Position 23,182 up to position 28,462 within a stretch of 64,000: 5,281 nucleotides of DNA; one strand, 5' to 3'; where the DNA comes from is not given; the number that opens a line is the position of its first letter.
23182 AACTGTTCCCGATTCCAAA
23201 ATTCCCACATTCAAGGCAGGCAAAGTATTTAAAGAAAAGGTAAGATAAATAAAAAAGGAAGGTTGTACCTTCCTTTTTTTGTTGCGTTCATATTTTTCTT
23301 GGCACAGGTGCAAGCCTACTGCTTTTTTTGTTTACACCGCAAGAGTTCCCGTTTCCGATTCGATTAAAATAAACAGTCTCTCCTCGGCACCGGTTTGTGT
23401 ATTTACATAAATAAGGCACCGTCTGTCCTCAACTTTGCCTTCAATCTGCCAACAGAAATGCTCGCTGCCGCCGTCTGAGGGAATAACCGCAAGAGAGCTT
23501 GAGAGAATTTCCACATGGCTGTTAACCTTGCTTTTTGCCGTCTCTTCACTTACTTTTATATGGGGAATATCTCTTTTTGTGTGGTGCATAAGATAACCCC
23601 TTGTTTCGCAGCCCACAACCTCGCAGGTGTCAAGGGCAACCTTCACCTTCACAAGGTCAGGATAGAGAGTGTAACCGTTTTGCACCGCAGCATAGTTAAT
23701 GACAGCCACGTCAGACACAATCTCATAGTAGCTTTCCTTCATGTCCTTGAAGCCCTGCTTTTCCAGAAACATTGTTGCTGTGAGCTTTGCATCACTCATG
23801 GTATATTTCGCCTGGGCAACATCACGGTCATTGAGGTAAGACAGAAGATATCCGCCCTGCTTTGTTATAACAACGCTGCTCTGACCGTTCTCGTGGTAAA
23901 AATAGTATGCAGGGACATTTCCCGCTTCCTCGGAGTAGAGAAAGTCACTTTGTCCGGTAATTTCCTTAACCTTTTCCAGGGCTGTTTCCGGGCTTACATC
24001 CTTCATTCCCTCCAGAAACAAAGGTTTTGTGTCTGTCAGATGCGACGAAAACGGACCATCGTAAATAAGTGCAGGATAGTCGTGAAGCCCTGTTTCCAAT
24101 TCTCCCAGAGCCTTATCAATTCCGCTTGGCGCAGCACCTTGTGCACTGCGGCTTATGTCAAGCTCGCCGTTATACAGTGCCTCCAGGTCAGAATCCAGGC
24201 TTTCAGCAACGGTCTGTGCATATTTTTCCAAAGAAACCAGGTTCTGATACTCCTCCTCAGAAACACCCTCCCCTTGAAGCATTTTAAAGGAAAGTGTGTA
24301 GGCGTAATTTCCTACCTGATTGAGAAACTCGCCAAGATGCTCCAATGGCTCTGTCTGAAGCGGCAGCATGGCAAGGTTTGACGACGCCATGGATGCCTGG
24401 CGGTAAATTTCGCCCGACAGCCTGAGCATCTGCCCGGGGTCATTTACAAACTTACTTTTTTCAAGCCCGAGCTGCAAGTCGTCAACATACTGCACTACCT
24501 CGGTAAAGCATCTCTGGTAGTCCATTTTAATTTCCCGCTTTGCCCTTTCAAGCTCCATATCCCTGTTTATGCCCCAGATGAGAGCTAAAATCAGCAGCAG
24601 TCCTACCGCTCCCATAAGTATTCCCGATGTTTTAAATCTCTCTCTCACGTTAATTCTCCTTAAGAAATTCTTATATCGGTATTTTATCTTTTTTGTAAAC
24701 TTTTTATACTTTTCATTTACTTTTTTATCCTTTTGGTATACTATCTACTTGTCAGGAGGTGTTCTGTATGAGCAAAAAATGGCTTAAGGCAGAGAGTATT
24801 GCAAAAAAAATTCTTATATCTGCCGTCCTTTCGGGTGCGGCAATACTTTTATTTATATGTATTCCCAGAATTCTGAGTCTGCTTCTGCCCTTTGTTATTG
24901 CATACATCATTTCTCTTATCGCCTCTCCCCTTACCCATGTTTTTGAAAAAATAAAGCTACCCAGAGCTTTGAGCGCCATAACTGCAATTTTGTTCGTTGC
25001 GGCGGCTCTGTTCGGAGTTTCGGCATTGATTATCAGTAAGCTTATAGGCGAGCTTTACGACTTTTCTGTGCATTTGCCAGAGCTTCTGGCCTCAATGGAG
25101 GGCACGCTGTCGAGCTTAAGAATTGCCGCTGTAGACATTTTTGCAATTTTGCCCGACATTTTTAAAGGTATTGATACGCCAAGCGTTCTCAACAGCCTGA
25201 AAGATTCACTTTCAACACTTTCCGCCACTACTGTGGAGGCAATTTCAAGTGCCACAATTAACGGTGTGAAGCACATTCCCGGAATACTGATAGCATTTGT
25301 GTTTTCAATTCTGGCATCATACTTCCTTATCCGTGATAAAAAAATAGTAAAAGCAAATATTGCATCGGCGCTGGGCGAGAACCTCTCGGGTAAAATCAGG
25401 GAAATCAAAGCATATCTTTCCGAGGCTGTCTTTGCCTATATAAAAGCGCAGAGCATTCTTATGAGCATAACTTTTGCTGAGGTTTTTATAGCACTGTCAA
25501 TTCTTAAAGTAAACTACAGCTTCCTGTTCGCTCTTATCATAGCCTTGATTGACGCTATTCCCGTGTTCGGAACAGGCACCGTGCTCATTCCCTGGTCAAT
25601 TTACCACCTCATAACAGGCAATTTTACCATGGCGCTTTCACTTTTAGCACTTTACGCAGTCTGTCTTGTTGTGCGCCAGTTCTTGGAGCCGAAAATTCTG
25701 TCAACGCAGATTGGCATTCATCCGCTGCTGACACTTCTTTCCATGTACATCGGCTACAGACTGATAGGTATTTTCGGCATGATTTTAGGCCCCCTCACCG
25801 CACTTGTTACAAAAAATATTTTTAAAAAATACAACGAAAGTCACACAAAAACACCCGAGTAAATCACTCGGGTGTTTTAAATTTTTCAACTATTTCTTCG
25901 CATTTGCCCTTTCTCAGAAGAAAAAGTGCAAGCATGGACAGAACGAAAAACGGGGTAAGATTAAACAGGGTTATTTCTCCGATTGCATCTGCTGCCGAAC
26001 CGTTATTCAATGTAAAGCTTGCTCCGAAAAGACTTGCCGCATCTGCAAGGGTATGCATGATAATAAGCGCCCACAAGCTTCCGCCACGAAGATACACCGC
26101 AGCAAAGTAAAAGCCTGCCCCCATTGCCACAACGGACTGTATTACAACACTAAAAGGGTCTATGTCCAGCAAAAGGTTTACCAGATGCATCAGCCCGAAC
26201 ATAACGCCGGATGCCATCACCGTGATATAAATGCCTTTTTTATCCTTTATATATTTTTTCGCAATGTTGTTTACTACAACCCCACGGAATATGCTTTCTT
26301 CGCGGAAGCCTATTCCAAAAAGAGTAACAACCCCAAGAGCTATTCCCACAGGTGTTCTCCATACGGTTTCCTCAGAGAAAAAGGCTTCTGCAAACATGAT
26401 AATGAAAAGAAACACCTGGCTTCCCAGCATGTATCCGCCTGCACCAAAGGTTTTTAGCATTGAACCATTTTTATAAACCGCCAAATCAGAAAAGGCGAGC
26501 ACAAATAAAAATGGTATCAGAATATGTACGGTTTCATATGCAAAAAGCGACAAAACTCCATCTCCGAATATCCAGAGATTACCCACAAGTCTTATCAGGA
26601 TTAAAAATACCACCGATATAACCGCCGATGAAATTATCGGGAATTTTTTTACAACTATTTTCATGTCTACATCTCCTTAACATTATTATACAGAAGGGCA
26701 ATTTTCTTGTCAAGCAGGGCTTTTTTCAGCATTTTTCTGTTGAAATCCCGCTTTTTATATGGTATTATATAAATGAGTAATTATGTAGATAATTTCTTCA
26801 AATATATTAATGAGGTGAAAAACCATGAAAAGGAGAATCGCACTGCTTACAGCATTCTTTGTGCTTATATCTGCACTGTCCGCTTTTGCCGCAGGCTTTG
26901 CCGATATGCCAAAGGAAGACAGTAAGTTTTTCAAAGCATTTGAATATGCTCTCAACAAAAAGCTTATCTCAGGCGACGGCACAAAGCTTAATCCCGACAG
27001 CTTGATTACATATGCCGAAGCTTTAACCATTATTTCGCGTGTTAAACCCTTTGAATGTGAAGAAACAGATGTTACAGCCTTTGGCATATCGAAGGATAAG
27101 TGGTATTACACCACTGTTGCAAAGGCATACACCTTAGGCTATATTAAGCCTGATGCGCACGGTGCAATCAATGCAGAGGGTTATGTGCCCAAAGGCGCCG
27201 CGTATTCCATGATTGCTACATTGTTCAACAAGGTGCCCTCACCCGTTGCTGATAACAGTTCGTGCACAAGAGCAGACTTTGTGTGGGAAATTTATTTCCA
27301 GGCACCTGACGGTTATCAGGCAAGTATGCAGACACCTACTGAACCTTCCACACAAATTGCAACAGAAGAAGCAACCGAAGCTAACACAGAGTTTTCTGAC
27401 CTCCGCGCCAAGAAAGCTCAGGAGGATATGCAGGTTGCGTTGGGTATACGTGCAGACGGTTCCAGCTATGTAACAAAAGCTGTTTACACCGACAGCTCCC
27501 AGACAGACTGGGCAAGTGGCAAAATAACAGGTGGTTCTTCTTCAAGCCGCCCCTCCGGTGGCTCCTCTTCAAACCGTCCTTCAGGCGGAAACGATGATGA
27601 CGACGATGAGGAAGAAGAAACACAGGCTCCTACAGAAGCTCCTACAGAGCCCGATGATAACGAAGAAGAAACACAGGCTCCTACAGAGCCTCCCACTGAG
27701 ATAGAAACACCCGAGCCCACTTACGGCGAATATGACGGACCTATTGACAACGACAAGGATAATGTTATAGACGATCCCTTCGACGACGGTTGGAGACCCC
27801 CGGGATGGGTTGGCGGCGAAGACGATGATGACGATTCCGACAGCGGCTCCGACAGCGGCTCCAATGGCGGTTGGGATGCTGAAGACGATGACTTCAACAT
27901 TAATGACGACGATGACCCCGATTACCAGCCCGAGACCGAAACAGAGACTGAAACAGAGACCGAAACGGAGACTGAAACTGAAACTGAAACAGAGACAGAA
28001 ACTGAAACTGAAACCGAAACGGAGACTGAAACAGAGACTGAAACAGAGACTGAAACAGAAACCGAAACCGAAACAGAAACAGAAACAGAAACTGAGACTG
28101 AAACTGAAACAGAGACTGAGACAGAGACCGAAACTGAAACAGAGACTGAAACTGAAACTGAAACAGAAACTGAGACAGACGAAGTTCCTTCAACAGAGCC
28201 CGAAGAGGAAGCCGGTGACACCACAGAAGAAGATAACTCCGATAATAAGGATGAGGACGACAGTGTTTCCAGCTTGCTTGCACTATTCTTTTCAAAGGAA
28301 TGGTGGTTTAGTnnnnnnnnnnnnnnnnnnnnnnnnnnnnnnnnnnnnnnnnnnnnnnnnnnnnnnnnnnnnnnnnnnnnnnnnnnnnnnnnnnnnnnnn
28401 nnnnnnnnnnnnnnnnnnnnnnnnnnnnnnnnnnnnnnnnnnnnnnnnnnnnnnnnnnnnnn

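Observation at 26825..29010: Signal-peptide protein with a 41-unit Glu-Thr array, overlapping an HPr-kinase-like P-loop gene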

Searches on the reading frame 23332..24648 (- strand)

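Call 4: search_protein_families(library=pfam, proteins=[window:23332-24648:-], max_evalue=0.1)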
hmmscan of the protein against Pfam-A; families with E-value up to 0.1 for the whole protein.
window:23332-24648:- (438 aa): 3 families
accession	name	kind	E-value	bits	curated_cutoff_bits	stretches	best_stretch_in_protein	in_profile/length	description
PF14620.12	YPEB_PepSY1-2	-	2.4e-48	165.2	31.7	1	177-362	1-195/195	YpeB sporulation, PepSY1 and PepSY2 domains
PF20769.2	YPEB_N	-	1.4e-29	103.2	27.3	1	35-163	4-132/136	YpeB N-terminal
PF03413.25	PepSY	-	0.0078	16.9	24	1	365-422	1-56/60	Peptidase propeptide and YPEB domain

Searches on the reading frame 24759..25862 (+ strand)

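Call 4: search_protein_families(library=pfam, proteins=[window:24759-25862:+], max_evalue=0.1)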
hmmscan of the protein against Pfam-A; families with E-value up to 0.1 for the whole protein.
window:24759-25862:+ (367 aa): 1 family
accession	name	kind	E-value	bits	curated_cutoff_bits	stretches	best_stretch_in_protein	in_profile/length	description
PF01594.21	AI-2E_transport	-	2.1e-48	165.6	34.3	1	24-358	4-326/327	AI-2E family transporter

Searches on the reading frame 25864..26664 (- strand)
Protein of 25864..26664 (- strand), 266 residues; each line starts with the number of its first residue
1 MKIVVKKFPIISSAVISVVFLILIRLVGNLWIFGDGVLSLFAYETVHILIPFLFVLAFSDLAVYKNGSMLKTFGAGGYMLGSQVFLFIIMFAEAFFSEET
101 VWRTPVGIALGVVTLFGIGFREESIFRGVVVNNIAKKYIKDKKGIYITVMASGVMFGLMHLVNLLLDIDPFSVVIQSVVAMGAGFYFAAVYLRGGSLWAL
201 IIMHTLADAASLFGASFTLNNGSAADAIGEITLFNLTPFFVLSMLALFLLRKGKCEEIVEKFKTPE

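Call 4: search_protein_families(library=pfam, proteins=[window:25864-26664:-], max_evalue=0.1)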
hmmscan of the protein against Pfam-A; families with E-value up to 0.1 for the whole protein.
window:25864-26664:- (266 aa): 1 family
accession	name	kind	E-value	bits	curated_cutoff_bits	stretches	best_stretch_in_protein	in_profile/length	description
PF02517.21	Rce1-like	-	1.7e-16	60.7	22.4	1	108-209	5-92/93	Type II CAAX prenyl endopeptidase Rce1-like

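Call 5: search_protein_families(library=ncbifam, proteins=[window:25864-26664:-], max_evalue=0.1)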
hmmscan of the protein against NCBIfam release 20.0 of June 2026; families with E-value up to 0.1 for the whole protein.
window:25864-26664:- (266 aa): 4 families
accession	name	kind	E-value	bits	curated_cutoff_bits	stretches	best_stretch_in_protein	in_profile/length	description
NF041647.1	ABC_perm_CPBP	equivalog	5.7e-08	32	435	1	12-213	424-632/636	ABC transporter permease subunit/CPBP intramembrane protease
NF033192.3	CPBP_JDVT_MrtJ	equivalog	3.4e-06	27.7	75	1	122-212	12-96/98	JDVT-CTERM system glutamic-type intramembrane protease MrtJ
NF050068.1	Rv0804_CPBP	equivalog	0.00011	21.9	200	1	117-208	102-186/197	Rv0804 family intramembrane glutamic endopeptidase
NF040914.1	Mrt_core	domain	0.00088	19.3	100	1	112-210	5-100/108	myxosortase family intramembrane protease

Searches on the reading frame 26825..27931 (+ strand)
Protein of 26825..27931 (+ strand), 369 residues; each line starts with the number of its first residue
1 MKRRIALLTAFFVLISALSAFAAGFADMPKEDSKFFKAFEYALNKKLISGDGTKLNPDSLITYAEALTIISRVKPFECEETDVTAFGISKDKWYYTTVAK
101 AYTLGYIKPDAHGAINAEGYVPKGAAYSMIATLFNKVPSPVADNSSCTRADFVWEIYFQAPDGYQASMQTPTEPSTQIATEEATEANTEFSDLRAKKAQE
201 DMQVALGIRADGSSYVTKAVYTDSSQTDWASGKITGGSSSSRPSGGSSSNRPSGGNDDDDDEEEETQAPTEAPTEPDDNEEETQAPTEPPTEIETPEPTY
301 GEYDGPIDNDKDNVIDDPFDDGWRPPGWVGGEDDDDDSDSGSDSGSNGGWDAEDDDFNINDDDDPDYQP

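Call 41: find_related_loci(query=A3, collection=metagenome_contigs, flank=4000)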
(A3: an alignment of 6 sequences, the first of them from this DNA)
Query A3 (369 aa) in metagenome_contigs; peptide patterns used: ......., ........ (x = any residue, [..] = any of these).
452 stretches matched a pattern, but none encodes a relative of the query by tblastn (E <= 1e-3).

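Call 43: find_homologous_proteins(query=A3, max_evalue=0.00001)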
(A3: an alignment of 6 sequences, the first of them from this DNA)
Query A3 (6 sequences) (369 aa, profile of the alignment): 30 proteins with E <= 0.00001 among 8000 candidates.
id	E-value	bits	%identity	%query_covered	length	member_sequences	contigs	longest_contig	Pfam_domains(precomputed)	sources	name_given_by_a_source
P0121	6.8e-180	616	64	100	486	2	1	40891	PF00395.26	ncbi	-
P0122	9.9e-167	573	67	100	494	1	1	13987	PF00395.26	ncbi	-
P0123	1.1e-164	566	66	100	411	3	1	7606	PF00395.26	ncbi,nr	ncbi:MAG: S-layer homology domain-containing protein, partial [Clostridia bacterium]|nr:S-layer homo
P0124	8.4e-159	547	49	100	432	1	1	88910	PF00395.26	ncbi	-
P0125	7.1e-158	544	48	89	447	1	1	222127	PF00395.26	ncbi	-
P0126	5.7e-157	541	64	100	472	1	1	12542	PF00395.26,PF04886.17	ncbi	-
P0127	1.0e-154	533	66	89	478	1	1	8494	PF00395.26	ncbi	-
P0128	3.0e-152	525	56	100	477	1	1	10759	PF00395.26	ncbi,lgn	-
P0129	7.5e-144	497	62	99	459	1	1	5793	PF00395.26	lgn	-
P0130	1.3e-137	477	54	92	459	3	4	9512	PF00395.26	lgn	-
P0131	2.1e-131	457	44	100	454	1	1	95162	PF00395.26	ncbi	ncbi:MAG: hypothetical protein ACI3XA_08055 [Clostridia bacterium]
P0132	1.8e-125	437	51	100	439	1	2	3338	PF00395.26,PF04886.17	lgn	-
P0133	3.0e-81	292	40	87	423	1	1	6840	PF00395.26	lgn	-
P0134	1.3e-68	250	39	60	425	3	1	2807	PF00395.26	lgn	-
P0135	1.2e-64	237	34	88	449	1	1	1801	PF00395.26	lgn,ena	-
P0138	1.3e-48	184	35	86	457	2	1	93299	PF00395.26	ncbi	-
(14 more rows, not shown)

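Call 65: find_encoding_contigs(protein=P0138, flank=5000, max_places=1)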
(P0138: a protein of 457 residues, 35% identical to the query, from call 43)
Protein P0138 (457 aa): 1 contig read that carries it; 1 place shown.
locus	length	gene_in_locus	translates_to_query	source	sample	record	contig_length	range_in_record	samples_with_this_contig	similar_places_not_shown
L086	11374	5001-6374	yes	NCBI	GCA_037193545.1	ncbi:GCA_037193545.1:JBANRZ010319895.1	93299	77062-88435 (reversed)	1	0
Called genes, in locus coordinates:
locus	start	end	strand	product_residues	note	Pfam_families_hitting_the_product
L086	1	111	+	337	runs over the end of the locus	PF17761:DUF1016_N, PF06250:YhcG_C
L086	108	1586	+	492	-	PF00239:Resolvase, PF07508:Recombinase, PF13408:Zn_ribbon_recom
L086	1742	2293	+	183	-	PF01885:PTS_2-RNA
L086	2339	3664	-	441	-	PF20769:YPEB_N, PF14620:YPEB_PepSY1-2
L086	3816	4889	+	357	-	PF01594:AI-2E_transport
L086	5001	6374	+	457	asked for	PF00395:SLH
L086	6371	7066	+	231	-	PF27840:ScmC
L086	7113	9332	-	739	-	PF13191:AAA_16 (weak), PF00004:AAA, PF13401:AAA_22 (weak), PF17871:AAA_lid_9, PF00004:AAA, PF07724:AAA_2, PF07728:AAA_5, PF10431:ClpB_D2-small, +12 more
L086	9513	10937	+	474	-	PF00395:SLH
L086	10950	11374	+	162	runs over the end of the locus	PF00383:dCMP_cyt_deam_1, PF14437:MafB19-deam (weak)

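Call 66: find_encoding_contigs(protein=P0128, flank=5000, max_places=1)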
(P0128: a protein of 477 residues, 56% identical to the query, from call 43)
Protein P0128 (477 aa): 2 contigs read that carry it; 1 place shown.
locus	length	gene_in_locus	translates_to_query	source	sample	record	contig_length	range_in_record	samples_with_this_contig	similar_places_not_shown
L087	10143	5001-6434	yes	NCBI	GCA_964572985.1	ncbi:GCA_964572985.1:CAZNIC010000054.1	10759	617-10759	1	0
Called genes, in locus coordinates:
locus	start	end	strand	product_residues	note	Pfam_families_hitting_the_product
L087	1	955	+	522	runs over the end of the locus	?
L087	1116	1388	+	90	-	PF00216:Bac_DNA_binding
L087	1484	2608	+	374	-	PF01545:Cation_efflux, PF16916:ZT_dimer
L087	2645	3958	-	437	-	PF20769:YPEB_N, PF14620:YPEB_PepSY1-2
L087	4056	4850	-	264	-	PF02517:Rce1-like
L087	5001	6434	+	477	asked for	PF00395:SLH (faint)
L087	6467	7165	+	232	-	PF27840:ScmC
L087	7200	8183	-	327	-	-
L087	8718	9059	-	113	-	PF01196:Ribosomal_L17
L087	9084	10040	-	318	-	PF01193:RNA_pol_L, PF01000:RNA_pol_A_bac, PF03118:RNA_pol_A_CTD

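Call 67: find_encoding_contigs(protein=P0130, flank=5000, max_places=1)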
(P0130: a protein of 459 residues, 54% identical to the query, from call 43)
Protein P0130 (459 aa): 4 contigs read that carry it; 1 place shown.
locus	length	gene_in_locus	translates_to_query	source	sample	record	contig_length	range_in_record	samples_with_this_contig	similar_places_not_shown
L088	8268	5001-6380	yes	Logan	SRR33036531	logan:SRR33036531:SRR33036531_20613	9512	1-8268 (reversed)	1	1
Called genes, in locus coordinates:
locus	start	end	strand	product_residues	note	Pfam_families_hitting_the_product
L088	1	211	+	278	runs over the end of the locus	-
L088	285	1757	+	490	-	PF01943:Polysacc_synt, PF03023:MurJ, PF01554:MatE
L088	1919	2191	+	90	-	PF00216:Bac_DNA_binding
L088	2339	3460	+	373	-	PF01545:Cation_efflux, PF16916:ZT_dimer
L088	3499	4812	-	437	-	PF20769:YPEB_N, PF14620:YPEB_PepSY1-2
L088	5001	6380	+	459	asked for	PF00395:SLH (faint)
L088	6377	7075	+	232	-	PF27840:ScmC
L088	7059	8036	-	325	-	-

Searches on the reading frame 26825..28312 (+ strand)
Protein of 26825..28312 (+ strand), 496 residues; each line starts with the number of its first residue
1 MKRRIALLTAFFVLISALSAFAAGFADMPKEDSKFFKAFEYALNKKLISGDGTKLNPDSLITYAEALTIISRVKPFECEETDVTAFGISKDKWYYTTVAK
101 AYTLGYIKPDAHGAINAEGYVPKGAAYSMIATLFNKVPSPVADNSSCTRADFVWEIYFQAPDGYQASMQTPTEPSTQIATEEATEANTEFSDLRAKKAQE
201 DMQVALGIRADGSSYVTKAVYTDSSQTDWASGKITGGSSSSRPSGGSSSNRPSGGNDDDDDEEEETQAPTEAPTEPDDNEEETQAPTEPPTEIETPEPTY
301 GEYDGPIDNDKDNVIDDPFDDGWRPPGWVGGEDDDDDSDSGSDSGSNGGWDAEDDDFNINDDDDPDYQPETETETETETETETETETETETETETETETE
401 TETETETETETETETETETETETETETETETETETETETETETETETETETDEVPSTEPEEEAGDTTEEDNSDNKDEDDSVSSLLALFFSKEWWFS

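Call 4: search_protein_families(library=pfam, proteins=[window:26825-28312:+], max_evalue=0.1)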
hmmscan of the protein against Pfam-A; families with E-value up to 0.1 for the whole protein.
window:26825-28312:+ (496 aa): 2 families
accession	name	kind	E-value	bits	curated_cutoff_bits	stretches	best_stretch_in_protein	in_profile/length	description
PF00395.25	SLH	-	2.6e-06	27.8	20.8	1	25-66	2-43/44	S-layer homology domain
PF05887.16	Trypan_PARP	-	0.0034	17.8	100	1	343-414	40-110/134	Procyclic acidic repetitive protein (PARP)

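Call 5: search_protein_families(library=ncbifam, proteins=[window:26825-28312:+], max_evalue=0.1)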
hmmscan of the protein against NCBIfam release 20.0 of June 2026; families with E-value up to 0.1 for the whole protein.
window:26825-28312:+ (496 aa): 1 family
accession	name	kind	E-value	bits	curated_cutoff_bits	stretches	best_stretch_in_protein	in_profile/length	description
NF033609.2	MSCRAMM_ClfA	exception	0.0055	14.5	1150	1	226-480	597-860/934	MSCRAMM family adhesin clumping factor ClfA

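Call 69: predict_structure(alignment_id=A4)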
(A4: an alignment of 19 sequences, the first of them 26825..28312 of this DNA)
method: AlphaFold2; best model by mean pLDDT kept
length: 496 residues; sequences in the alignment: 19
mean_pLDDT: 58.2   pTM: 0.37
mean pLDDT of the five models: 58.2, 57.5, 57.2, 55.4, 52.9
residues with pLDDT >= 90: 131; 70-90: 27; 50-70: 75; < 50: 263
segments of 3 or more residues with pLDDT < 50: 172-190, 221-285, 296-300, 329-350, 357-361, 364-480, 482-496
pLDDT, mean of each block of 10 residues (from residue 1): 69 59 77 94 91 90 96 94 96 97 94 95 96 94 94 96 83 39 38 65 66 60 42 39 37 37 39 38 45 49 53 54 57 43 42 48 44 32 31 33 35 33 33 33 32 35 32 37 47 41
secondary structure, 60 per line:
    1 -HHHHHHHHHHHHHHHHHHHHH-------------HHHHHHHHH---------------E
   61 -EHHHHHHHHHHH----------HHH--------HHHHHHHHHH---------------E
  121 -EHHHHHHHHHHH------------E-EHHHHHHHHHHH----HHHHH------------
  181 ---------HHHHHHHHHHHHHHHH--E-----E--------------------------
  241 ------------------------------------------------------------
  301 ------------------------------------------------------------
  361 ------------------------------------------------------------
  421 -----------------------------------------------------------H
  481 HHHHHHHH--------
elements in order: H2-22 H36-44 H63-73 H95-104 H123-133 H149-159 H164-168 H190-205 H480-488
